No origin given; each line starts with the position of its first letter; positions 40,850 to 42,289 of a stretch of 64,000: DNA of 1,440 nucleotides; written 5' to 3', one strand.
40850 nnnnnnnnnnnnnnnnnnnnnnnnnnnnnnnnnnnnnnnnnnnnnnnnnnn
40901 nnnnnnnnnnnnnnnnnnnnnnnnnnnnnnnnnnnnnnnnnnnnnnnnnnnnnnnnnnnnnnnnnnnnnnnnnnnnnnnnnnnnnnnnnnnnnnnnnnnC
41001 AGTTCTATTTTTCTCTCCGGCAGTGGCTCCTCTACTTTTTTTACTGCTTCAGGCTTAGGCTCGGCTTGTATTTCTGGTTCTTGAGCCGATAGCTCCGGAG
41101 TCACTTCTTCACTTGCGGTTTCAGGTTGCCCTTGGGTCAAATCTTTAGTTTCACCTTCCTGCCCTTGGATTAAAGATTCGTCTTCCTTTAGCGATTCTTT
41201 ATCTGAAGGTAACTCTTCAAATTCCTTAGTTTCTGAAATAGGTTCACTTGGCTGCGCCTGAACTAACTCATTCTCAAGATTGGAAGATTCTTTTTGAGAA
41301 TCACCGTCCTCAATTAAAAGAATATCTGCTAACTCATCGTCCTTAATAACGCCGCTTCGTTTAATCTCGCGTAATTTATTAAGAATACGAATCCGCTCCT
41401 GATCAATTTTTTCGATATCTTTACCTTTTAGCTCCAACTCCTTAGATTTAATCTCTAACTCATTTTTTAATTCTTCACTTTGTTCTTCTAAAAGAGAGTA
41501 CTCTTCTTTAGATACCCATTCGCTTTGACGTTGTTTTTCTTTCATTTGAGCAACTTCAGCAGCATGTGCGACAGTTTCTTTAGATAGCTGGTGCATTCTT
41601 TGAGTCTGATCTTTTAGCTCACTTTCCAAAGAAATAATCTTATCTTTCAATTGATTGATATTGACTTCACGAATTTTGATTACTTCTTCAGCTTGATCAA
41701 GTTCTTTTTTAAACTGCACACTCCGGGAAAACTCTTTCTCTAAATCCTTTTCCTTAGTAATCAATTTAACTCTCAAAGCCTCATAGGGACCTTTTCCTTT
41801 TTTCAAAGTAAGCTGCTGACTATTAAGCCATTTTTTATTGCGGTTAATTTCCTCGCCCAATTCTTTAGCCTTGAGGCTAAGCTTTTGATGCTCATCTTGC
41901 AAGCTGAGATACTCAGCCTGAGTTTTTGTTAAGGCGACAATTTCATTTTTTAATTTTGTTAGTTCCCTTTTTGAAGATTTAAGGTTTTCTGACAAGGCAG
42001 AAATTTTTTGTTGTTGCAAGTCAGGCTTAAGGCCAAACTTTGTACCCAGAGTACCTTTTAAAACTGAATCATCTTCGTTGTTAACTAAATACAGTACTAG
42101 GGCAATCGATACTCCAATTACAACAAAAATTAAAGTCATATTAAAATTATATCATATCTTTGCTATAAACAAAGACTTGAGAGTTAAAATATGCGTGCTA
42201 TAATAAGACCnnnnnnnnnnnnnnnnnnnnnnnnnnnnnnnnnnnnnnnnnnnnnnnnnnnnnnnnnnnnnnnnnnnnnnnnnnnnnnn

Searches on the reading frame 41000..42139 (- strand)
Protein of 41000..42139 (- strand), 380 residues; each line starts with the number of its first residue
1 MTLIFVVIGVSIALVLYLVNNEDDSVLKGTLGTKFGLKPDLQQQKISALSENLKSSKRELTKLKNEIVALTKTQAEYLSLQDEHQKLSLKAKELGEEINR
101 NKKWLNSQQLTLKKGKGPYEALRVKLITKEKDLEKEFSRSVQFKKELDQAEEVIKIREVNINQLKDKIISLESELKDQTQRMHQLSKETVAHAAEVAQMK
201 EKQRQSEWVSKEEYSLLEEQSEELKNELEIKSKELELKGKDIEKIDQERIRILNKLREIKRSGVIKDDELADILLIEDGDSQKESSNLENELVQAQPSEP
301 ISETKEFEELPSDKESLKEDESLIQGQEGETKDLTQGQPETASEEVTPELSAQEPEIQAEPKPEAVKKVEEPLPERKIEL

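Call 60: search_protein_families(library=pfam, proteins=[window:41000-42139:-], max_evalue=1)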
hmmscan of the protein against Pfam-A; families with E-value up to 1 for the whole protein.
window:41000-42139:- (380 aa): 2 families
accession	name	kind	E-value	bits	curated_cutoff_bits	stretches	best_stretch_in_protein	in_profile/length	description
PF04508.17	Pox_A_type_inc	-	0.077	13.3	21.4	1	161-177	3-19/23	Viral A-type inclusion protein repeat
PF25547.1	WXG100_2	-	0.2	12.1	27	0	173-201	82-110/150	WXG100 like domain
